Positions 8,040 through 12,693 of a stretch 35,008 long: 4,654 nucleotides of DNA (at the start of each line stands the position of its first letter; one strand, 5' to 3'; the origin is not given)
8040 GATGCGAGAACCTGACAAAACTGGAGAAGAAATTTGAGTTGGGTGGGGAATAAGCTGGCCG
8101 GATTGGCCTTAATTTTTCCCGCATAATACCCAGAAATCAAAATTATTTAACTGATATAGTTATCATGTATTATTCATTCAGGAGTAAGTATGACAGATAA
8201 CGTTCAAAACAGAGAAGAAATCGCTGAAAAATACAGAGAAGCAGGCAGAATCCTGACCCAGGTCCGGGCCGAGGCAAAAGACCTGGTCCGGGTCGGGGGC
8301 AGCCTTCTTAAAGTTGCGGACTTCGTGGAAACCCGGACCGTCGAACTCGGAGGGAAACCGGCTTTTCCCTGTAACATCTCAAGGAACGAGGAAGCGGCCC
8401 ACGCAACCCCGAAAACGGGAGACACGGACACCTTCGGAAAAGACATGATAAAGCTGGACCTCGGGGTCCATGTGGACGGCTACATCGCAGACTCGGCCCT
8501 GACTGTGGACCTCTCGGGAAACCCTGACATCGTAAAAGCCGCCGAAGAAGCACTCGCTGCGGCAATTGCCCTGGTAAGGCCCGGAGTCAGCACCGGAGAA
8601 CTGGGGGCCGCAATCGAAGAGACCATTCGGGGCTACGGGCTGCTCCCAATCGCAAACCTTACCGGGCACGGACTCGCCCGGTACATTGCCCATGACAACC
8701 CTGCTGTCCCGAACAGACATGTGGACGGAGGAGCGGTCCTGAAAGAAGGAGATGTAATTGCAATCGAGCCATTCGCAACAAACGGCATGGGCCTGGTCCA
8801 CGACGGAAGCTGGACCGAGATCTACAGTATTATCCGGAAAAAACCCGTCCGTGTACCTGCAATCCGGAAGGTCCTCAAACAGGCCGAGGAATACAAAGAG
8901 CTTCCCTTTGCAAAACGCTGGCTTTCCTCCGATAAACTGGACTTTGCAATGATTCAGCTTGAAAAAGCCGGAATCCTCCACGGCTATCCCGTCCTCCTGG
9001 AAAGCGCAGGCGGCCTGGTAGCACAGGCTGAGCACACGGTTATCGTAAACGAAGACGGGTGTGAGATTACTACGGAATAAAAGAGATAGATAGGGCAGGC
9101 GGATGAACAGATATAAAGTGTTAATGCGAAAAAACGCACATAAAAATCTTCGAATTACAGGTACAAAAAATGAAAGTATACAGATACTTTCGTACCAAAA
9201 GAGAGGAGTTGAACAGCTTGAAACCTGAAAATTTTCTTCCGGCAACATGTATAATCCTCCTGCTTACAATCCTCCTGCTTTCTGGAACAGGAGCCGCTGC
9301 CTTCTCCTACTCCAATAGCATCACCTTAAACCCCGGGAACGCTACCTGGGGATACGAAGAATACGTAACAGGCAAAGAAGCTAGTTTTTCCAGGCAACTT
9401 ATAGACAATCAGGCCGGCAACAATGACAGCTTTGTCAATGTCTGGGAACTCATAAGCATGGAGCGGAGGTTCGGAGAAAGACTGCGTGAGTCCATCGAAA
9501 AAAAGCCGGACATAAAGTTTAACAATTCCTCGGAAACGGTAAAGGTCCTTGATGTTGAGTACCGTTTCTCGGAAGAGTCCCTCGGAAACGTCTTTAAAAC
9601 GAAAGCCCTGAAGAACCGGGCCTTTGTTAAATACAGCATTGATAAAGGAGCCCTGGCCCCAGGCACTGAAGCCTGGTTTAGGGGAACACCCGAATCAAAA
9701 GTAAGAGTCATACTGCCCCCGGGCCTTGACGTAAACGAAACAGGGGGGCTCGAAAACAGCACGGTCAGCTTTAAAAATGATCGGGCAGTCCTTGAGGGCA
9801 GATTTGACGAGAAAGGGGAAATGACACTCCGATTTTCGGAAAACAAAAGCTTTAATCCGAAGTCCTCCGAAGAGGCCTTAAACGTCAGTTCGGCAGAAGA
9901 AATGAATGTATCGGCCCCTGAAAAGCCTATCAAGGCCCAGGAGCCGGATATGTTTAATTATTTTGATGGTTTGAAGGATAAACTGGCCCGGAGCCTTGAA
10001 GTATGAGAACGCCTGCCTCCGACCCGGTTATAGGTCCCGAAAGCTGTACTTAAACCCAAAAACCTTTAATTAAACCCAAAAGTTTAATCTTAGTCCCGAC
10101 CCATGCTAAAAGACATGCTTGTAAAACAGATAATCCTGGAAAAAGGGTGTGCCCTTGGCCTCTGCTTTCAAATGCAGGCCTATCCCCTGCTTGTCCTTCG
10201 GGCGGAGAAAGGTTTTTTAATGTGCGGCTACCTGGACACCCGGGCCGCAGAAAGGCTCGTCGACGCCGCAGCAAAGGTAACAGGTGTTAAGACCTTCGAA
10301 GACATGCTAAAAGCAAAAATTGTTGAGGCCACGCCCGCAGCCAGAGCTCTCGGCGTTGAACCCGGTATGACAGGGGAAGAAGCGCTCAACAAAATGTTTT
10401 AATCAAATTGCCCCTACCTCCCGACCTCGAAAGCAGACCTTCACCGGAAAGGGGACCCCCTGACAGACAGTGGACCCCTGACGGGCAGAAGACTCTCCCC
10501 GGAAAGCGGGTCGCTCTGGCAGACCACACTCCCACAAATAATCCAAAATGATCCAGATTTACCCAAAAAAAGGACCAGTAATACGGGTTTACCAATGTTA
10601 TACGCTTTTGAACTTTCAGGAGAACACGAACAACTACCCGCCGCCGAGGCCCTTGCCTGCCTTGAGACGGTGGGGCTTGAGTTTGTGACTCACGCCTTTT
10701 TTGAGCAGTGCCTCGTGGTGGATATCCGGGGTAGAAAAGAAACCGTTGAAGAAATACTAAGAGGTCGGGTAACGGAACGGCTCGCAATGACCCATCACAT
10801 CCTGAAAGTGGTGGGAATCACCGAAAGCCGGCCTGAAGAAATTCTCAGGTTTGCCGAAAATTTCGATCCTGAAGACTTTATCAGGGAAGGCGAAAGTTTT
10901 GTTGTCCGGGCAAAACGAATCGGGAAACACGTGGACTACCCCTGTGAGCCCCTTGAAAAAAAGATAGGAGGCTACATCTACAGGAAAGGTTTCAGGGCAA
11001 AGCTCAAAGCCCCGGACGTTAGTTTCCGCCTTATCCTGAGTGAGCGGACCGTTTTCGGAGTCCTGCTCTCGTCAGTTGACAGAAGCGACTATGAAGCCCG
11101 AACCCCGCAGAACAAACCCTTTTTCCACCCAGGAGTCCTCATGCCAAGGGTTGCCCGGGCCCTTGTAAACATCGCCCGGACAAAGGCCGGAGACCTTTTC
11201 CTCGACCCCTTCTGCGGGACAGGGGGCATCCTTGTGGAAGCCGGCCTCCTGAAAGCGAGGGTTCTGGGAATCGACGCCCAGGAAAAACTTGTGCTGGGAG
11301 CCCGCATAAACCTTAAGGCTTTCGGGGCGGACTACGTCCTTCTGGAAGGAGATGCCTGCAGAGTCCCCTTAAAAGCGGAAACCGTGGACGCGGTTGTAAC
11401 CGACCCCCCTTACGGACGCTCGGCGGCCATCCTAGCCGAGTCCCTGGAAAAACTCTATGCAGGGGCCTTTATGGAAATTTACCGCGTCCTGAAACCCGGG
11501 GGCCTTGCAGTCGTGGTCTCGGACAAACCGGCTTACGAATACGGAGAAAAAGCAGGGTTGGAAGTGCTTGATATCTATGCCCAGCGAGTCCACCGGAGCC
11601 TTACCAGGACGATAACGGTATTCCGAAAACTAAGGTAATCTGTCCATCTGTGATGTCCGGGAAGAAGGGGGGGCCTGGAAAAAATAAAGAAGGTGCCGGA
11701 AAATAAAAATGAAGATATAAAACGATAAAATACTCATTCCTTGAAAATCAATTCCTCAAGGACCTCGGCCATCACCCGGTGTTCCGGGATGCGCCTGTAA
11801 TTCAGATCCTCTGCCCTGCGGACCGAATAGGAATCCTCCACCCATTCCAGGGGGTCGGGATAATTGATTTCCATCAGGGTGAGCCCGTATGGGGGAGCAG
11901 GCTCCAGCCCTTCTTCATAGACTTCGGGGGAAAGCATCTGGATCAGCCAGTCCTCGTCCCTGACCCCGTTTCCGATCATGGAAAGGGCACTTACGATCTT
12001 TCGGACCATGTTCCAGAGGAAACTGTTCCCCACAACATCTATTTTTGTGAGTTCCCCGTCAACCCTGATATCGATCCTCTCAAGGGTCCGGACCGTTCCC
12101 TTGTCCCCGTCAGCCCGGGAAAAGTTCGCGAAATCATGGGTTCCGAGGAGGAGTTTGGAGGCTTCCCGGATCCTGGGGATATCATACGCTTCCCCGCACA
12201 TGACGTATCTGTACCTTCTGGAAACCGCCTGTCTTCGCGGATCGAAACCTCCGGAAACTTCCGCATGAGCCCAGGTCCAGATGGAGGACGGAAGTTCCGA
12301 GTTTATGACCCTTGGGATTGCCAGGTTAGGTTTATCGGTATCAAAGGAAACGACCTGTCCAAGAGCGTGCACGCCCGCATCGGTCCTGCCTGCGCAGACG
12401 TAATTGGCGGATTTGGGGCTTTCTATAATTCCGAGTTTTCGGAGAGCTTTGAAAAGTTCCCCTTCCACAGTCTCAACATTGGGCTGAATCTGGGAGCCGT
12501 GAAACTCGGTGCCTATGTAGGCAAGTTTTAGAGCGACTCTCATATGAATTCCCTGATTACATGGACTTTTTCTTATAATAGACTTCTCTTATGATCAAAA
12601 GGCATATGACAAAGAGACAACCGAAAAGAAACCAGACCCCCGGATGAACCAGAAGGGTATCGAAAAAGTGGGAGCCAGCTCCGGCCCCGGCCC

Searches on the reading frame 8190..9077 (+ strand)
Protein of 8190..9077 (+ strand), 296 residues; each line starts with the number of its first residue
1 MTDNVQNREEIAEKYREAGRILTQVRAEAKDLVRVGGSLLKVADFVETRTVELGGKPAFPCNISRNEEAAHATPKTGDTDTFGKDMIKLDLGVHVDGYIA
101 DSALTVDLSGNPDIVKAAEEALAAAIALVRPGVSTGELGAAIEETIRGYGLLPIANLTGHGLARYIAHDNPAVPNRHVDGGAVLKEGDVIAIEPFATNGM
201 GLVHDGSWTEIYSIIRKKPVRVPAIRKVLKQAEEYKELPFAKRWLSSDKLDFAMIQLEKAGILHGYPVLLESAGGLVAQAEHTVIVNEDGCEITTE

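Call 92: search_protein_families(library=pfam, proteins=[window:8190-9077:+], max_evalue=0.001)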
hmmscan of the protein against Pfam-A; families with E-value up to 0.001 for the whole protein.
window:8190-9077:+ (296 aa): 1 family
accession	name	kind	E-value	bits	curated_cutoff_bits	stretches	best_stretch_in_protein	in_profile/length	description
PF00557.29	Peptidase_M24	-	5.4e-33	115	23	1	13-208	1-195/208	Metallopeptidase family M24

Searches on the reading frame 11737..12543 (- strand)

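Call 92: search_protein_families(library=pfam, proteins=[window:11737-12543:-], max_evalue=0.001)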
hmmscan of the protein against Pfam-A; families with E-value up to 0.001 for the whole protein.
window:11737-12543:- (269 aa): 1 family
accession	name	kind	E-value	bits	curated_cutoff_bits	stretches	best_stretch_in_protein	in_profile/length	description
PF01416.25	PseudoU_synth_1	-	2.3e-32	112.1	23.3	2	128-229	1-108/108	tRNA pseudouridine synthase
